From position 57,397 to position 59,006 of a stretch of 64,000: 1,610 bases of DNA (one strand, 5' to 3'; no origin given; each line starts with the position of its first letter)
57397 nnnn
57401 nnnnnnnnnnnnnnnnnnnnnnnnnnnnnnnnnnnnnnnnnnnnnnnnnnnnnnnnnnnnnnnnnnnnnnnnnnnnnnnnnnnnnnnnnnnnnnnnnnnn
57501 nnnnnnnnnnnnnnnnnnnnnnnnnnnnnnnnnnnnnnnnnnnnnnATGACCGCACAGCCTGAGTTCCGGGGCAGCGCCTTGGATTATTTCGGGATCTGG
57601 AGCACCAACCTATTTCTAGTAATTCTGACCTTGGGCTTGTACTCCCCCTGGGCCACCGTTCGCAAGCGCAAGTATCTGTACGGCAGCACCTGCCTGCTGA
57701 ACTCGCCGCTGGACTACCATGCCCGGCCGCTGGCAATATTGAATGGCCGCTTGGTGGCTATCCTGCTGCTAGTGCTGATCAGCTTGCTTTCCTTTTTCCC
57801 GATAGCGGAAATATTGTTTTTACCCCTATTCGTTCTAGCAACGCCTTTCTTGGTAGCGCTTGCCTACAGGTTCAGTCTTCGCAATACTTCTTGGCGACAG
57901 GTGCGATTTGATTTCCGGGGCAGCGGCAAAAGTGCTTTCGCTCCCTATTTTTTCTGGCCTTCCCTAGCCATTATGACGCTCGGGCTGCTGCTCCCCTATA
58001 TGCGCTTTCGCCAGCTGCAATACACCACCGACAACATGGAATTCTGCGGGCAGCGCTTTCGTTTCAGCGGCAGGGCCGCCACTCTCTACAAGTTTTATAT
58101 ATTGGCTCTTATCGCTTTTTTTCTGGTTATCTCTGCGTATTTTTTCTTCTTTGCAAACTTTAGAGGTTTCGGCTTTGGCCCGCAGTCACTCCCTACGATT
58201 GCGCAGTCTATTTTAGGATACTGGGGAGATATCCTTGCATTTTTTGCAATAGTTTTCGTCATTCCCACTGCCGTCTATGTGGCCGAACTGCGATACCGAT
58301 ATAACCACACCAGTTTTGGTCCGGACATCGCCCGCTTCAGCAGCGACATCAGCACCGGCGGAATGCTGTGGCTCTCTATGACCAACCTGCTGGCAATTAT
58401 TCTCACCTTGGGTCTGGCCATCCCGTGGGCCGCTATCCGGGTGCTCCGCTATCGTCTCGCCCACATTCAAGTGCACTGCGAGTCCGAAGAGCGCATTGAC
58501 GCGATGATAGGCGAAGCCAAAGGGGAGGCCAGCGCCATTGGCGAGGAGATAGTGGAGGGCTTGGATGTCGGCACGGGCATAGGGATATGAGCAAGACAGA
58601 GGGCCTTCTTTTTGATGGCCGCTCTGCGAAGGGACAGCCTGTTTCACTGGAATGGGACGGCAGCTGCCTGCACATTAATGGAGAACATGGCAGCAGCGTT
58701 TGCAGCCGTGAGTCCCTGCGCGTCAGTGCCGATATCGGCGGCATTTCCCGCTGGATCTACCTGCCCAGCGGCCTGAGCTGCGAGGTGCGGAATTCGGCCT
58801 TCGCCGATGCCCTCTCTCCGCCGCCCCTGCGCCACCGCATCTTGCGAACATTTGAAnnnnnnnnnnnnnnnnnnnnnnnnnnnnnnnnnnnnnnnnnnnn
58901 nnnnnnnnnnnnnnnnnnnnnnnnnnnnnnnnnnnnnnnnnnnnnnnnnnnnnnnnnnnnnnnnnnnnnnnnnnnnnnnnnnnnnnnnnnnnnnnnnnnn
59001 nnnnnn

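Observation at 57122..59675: ATP synthase operon extended by translationally coupled DUF898 membrane protein and M48 metallopeptidase genes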

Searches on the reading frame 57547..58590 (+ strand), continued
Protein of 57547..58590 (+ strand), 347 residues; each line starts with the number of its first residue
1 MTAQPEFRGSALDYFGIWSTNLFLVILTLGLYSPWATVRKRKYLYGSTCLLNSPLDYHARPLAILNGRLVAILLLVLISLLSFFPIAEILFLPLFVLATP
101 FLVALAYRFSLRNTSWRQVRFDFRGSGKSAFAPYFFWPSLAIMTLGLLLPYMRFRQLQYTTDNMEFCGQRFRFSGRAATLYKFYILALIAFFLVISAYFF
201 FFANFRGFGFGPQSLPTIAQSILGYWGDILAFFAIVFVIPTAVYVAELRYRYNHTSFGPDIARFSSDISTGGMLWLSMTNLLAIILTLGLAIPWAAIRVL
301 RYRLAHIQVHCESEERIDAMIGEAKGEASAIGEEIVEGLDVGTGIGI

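Call 19: find_related_loci(query=A1, collection=genome_contigs, flank=10000)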
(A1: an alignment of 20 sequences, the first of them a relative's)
Query A1 (347 aa) in genome_contigs; peptide patterns used: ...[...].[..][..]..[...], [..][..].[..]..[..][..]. (x = any residue, [..] = any of these).
599 stretches matched a pattern (row limit reached: there are more); 585 encode a relative of the query (tblastn E <= 1e-3); the best 80 are kept; 80 distinct loci.
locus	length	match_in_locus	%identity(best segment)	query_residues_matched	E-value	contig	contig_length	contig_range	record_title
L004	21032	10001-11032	36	4-346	3e-59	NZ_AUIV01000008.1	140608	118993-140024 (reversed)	Thermomonas fusca DSM 15424 G582DRAFT_scaffold00007.7_C, whole genome shotgun sequence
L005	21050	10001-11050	36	1-345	6e-58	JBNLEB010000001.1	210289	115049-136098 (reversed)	MAG: Mariprofundaceae bacterium isolate C1C2.bin.36.orig k141_1112564, whole genome shotgun sequence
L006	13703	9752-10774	35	6-344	6e-57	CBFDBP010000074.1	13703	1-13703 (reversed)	MAG TPA_asm: uncultured Gammaproteobacteria bacterium isolate SRR26215676_binner12_Refined_43 genome assembly, contig: E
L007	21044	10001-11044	34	2-346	3e-55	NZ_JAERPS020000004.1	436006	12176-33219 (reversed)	Rheinheimera maricola strain MA-13 4, whole genome shotgun sequence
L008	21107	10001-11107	36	6-342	1e-54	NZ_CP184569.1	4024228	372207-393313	Ensifer sp. R-19 chromosome 1, complete sequence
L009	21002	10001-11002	34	6-345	1e-54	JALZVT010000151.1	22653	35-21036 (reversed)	MAG: Pseudomonadales bacterium isolate g3_MAG_00001 g3_MAG_00001_000000000151, whole genome shotgun sequence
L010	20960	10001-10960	36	6-345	2e-54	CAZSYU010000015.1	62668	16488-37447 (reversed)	MAG TPA_asm: uncultured Pseudomonadales bacterium isolate SRP114822_co2_32 genome assembly, contig: NODE_367_length_6266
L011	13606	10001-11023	35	6-344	3e-54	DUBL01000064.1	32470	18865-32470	MAG TPA_asm: Gammaproteobacteria bacterium isolate UWMA-0301 NODE_1863_length_32470_cov_0.096599, whole genome shotgun s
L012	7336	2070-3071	36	7-344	2e-53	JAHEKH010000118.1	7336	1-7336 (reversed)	MAG: Gammaproteobacteria bacterium isolate Ww579 NODE_38953_length_7336_cov_2.607207, whole genome shotgun sequence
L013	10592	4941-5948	33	2-335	1e-53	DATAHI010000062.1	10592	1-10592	MAG TPA_asm: Oxalicibacterium sp. isolate SMAG_U6851 k141_83143, whole genome shotgun sequence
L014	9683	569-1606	33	6-345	8e-54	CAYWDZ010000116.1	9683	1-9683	MAG TPA_asm: uncultured Steroidobacteraceae bacterium isolate SRP173033_co1_446 genome assembly, contig: NODE_16726_leng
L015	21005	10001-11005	34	5-346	1e-53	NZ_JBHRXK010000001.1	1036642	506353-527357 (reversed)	Lysobacter cavernae strain KCTC 42875 spades_K_25_97_1, whole genome shotgun sequence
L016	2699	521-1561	36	2-342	9e-54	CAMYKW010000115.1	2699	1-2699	MAG: uncultured Gammaproteobacteria bacterium isolate FCS_M_Gamma_073 genome assembly, contig: scaffold_46661, whole gen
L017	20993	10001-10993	34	4-342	6e-53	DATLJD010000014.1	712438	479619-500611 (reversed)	MAG TPA_asm: Lysobacteraceae bacterium isolate SMAG_U13686 k141_5517, whole genome shotgun sequence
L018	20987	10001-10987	35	2-345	4e-53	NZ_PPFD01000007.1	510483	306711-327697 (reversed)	Endozoicomonas sp. OPT23 EOPP23_contig7, whole genome shotgun sequence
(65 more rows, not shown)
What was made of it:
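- Tried and rejected: The alignment-based scan was needed (call 19).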

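Call 31: find_encoding_contigs(protein=P0123, flank=10000, max_places=3)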
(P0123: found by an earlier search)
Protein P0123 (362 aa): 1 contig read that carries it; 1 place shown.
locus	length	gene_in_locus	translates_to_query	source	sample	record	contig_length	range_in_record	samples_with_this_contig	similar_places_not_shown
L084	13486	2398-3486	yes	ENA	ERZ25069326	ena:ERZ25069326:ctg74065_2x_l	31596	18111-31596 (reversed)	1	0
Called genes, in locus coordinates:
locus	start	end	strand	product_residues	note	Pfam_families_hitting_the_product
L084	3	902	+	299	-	?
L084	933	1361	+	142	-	PF02823:ATP-synt_DE_N, PF00401:ATP-synt_DE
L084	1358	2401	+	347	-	PF05987:DUF898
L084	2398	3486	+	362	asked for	PF23368:DUF7092, PF01435:Peptidase_M48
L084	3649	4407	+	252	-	PF01555:N6_N4_Mtase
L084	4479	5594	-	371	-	PF20551:DUF6765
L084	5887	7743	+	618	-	PF00270:DEAD, PF00271:Helicase_C, PF16124:RecQ_Zn_bind, PF09382:RQC, PF00570:HRDC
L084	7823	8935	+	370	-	PF21818:DUF6884, PF26468:GIY_YIG_3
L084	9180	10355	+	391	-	PF06114:Peptidase_M78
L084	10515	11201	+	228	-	-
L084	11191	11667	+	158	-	PF08937:ThsB_TIR, PF13676:TIR_2 (weak)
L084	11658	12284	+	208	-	PF18753:Nmad2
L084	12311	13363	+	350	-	PF18722:MazG_C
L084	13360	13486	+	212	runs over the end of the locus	PF03167:UDG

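Call 33: predict_structure(alignment_id=A3)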
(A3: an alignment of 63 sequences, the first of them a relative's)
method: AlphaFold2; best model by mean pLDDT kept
length: 347 residues; sequences in the alignment: 63
mean_pLDDT: 92.1   pTM: 0.86
mean pLDDT of the five models: 92.1, 91.1, 90.9, 90.9, 89.5
residues with pLDDT >= 90: 287; 70-90: 36; 50-70: 14; < 50: 10
segments of 3 or more residues with pLDDT < 50: 338-347
pLDDT, mean of each block of 10 residues (from residue 1): 97 96 97 97 98 97 94 95 97 95 95 96 96 98 97 98 97 98 97 93 74 80 87 91 97 95 97 97 96 96 98 95 86 52 40
secondary structure, 60 per line:
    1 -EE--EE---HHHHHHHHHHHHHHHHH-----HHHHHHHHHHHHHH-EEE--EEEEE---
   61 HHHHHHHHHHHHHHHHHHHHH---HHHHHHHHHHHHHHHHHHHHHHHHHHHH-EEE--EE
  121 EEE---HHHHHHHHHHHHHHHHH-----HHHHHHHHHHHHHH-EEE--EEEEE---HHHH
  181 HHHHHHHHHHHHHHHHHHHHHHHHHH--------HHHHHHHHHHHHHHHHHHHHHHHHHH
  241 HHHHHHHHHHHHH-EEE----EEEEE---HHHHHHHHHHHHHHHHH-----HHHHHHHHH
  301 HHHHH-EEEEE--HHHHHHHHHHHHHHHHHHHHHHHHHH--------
elements in order: H11-27 H33-46 E48-50 E53-57 H61-81 H85-112 E114-116 E119-123 H127-143 H149-162 E164-166 E169-173 H177-206 H215-253 E255-257 E262-266 H270-286 H292-305 E307-311 H314-339
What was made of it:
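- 57547..58590 (+): DUF898/YjgN-family polytopic membrane protein (347 aa). It has three internal repeats, each a beta-hairpin plus a short helical hairpin carrying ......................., and two long transmembrane hairpins. AlphaFold2 pLDDT 92.1, pTM 0.86 (call 33).
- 58528..58587 (+): Conserved acidic C-terminal tail of DUF898 (.....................). Proposed docking peptide for the partner protein. The AlphaFold model shows low confidence or disorder from residue 338 (call 33).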

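Call 38: fold_search(model_id=the predicted structure, library=pdb)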
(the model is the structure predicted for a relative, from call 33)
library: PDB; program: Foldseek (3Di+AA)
matches with E <= 10: 39; with E <= 0.001: 0
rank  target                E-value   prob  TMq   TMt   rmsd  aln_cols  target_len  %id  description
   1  4dyl                  1.5e+00  0.08  0.14  0.13  22.8       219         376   13  F-BAR domain of human FES tyrosine kinase (released 2012-04-04)
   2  2v0o_B                1.7e+00  0.06  0.12  0.14  25.6       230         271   10  FCHO2 F-BAR domain (released 2007-06-26)
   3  4ijj_B                2.4e+00  0.28  0.15  0.33   4.5        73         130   14  Structure of transcription factor DksA2 from Pseudomonas aeruginosa (released 2013-02-27)
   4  6f36_M                2.4e+00  0.12  0.15  0.20  12.3       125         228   16  Polytomella Fo model (released 2017-12-20)
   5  2q12                  2.8e+00  0.07  0.14  0.19  26.9       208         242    8  Crystal Structure of BAR domain of APPL1 (released 2007-08-14)
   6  3i9w                  3.0e+00  0.08  0.18  0.21  16.7       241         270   10  Crystal structure of the E. coli histidine kinase sensor TorS sensor domain (released 2009-10-06)
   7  5c1f_A                3.0e+00  0.06  0.15  0.17  25.1       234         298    9  Structure of the Imp2 F-BAR domain (released 2016-01-27)
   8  8qb8_A                3.1e+00  0.09  0.17  0.21  19.4       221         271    8  Lsp1 in native eisosome lattice bound to plasma membrane microdomain (released 2024-07-24)
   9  6xj1_B                3.7e+00  0.08  0.18  0.22  22.8       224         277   12  Crystal Structure of CDC15 F-BAR Domain from Schizosaccharomyces pombe (released 2020-12-16)
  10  2z0n                  4.1e+00  0.07  0.18  0.25  19.8       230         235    5  Crystal structure of APPL1-BAR domain (released 2008-05-13)
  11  2z0o                  4.1e+00  0.03  0.12  0.12  25.9       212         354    9  Crystal structure of APPL1-BAR-PH domain (released 2008-05-13)
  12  4dcn_D                4.4e+00  0.11  0.17  0.27  17.7       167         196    6  Crystal Structure Analysis of the Arfaptin2 BAR domain in Complex with ARL1 (released 2012-06-13)
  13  4ijj_A                4.6e+00  0.18  0.16  0.33   4.5        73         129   14  Structure of transcription factor DksA2 from Pseudomonas aeruginosa (released 2013-02-27)
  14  5c5b_D                4.6e+00  0.06  0.13  0.12  19.0       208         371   10  Crystal Structure of Human APPL BAR-PH Heterodimer (released 2016-06-22)
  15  6uuj_K                4.9e+00  0.08  0.15  0.28  22.4       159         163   12  Structure of PE5-PPE4-EspG3 complex from the type VII (ESX-3) secretion system, space group P212121 (released 2020-01-29)
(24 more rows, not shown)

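Call 71: search_protein_families(library=pfam, proteins=[L003:9236-9862:+], max_evalue=0.001)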
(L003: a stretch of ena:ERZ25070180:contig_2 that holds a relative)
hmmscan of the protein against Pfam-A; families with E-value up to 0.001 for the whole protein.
L003:9236-9862:+ (208 aa): 0 families

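Call 72: search_dna_similar(query=window:57547-58590:+, collection=plasmids, mode=protein, max_rows=15)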
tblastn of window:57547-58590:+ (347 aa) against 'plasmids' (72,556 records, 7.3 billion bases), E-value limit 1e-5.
Records with a match: 7; places in all: 7; records where one place covers at least 80% of the query: 7.
Best place of each record, by identity: <60% 7.
By first word of the organism name: Sinorhizobium 2; Acinetobacter 2; Azoarcus 1; Roseinatronobacter 1; Candidatus 1.
By predicted mobility (MOB-suite, as given by PLSDB): mobilizable 3; non-mobilizable 3; conjugative 1.
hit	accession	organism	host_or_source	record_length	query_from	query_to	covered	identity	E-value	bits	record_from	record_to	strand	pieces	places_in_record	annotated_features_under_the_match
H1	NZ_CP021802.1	Sinorhizobium meliloti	Medicago sativa,Single Cell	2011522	6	342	97%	34.2%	2e-35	144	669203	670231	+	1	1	none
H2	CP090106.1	Sinorhizobium meliloti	Medicago,Cell culture,Plant nodule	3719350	6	342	97%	33.9%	1e-36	147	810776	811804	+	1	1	DUF898 domain-containing protein | M48 family metallopeptidase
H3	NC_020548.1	Azoarcus sp. KH32C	-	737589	6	345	98%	32.6%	1e-35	144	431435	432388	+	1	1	YjgN family protein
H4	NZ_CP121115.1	Roseinatronobacter sp. S2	cell culture,Alkaline Spring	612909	7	342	97%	31.6%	1e-30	130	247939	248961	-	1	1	YjgN family protein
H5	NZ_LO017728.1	Candidatus Magnetococcus massalia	-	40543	6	342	97%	30.8%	6e-29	125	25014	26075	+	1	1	YjgN family protein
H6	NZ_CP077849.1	Acinetobacter baumannii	Homo sapiens,Rectal swab_P28_BU14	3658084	6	341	97%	28.9%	6e-23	107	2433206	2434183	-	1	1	none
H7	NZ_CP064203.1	Acinetobacter baumannii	Homo sapiens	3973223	6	341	97%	28.9%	6e-23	107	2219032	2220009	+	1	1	none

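Call 73: search_dna_similar(query=window:57547-58590:+, collection=phages, mode=protein, max_rows=10)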
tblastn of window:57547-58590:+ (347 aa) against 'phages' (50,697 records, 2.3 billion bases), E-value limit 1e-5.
No match.
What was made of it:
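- Absent from phage records, and present in only 7 plasmid records that are mostly megaplasmids or chromosome-sized (calls 72, 73).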

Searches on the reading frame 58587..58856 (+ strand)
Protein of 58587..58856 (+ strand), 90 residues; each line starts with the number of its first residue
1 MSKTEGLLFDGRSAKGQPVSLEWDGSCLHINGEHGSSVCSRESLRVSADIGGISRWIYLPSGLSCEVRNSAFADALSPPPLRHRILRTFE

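Call 70: search_protein_representatives(protein=window:58587-58856:+)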
Query: 90 residues. Proteins with E-value up to 0.001 (for the whole library): 15; up to 1e-10: 2; up to 1e-30: 0. The best 15 are listed.
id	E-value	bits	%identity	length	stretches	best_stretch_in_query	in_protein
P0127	1.3e-26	108.5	61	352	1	2-89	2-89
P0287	8.3e-12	61.2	25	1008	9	31-70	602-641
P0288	3.0e-07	46.6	68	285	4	24-39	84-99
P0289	1.3e-06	44.5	35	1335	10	51-79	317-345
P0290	2.8e-06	43.5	39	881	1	1-75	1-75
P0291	3.6e-06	43.2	40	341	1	5-79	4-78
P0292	1.5e-05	41.1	39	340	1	8-76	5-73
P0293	5.3e-05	39.4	41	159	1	7-77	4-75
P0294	2.1e-04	37.5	33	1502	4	34-71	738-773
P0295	4.2e-04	36.5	35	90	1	6-70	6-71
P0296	5.1e-04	36.3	36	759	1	8-87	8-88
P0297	7.0e-04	35.8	37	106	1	8-86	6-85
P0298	7.8e-04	35.7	35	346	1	8-81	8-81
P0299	8.7e-04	35.5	35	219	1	5-76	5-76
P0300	8.8e-04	35.5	35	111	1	1-74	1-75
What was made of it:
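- Tried and rejected: A phmmer search of 1.84 billion representatives with the 90-residue DUF7092 domain alone was too insensitive for a census: 15 hits (call 70).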

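Call 71: search_protein_families(library=pfam, proteins=[P0290, P0296, P0291, P0293], max_evalue=0.001)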
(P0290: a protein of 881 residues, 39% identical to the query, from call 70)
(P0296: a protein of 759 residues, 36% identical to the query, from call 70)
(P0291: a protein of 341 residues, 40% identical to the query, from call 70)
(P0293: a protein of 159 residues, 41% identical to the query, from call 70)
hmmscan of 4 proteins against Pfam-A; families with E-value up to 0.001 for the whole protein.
P0290 (881 aa): 11 families
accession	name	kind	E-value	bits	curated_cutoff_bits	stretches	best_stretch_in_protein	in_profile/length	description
PF00515.34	TPR_1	-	3.9e-30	102.8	27.8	1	588-618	3-33/34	Tetratricopeptide repeat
PF01435.24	Peptidase_M48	-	3e-28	99.3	20.3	1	158-330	3-180/186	Peptidase family M48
PF07719.23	TPR_2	-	5.9e-26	88.8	27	0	588-618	3-33/34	Tetratricopeptide repeat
PF23368.1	DUF7092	-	3e-25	89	24.5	1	4-79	2-76/77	Domain of unknown function (DUF7092)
PF13371.12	TPR_9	-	8.1e-15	55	35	2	493-540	7-54/73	Tetratricopeptide repeat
PF13181.12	TPR_8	-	1.3e-12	47.2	25.7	0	587-618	2-33/34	Tetratricopeptide repeat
PF13432.12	TPR_16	-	5.1e-11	43.2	32.7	1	592-646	3-57/65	Tetratricopeptide repeat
PF13431.12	TPR_17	-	1.7e-08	34.5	24.4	0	609-638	2-31/34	Tetratricopeptide repeat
PF13414.12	TPR_11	-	1.7e-08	34.4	26.8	0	493-522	6-35/42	TPR repeat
PF13428.12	TPR_14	-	3e-07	30.9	23.5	0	587-627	2-42/44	Tetratricopeptide repeat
PF14559.12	TPR_19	-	1.7e-05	25.5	25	0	428-481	6-59/68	Tetratricopeptide repeat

P0296 (759 aa): 4 families
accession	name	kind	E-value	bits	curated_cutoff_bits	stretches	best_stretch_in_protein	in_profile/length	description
PF01435.24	Peptidase_M48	-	1.6e-25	90.4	20.3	1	154-329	1-183/186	Peptidase family M48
PF23368.1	DUF7092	-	5e-17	62.7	24.5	1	4-78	2-75/77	Domain of unknown function (DUF7092)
PF08238.18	Sel1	-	1.7e-05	25.7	30.7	1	703-736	3-36/36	Sel1 repeat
PF00515.34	TPR_1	-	0.00037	20.6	27.8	0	671-699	3-31/34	Tetratricopeptide repeat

P0291 (341 aa): 2 families
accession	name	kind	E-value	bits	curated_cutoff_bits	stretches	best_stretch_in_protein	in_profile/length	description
PF01435.24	Peptidase_M48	-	1.9e-28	100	20.3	1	178-339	27-184/186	Peptidase family M48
PF23368.1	DUF7092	-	1.4e-24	86.8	24.5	1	3-77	2-75/77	Domain of unknown function (DUF7092)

P0293 (159 aa): 1 family
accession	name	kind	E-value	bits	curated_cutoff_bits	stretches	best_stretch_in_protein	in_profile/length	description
PF23368.1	DUF7092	-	1.2e-21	77.5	24.5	1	2-76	3-76/77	Domain of unknown function (DUF7092)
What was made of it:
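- Closest known: BepA. Same: Some DUF7092-M48 proteins carry C-terminal TPR or Sel1 repeats, as BepA does (call 71).
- Some family members add C-terminal TPR or Sel1 repeats, as BepA does (call 71).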
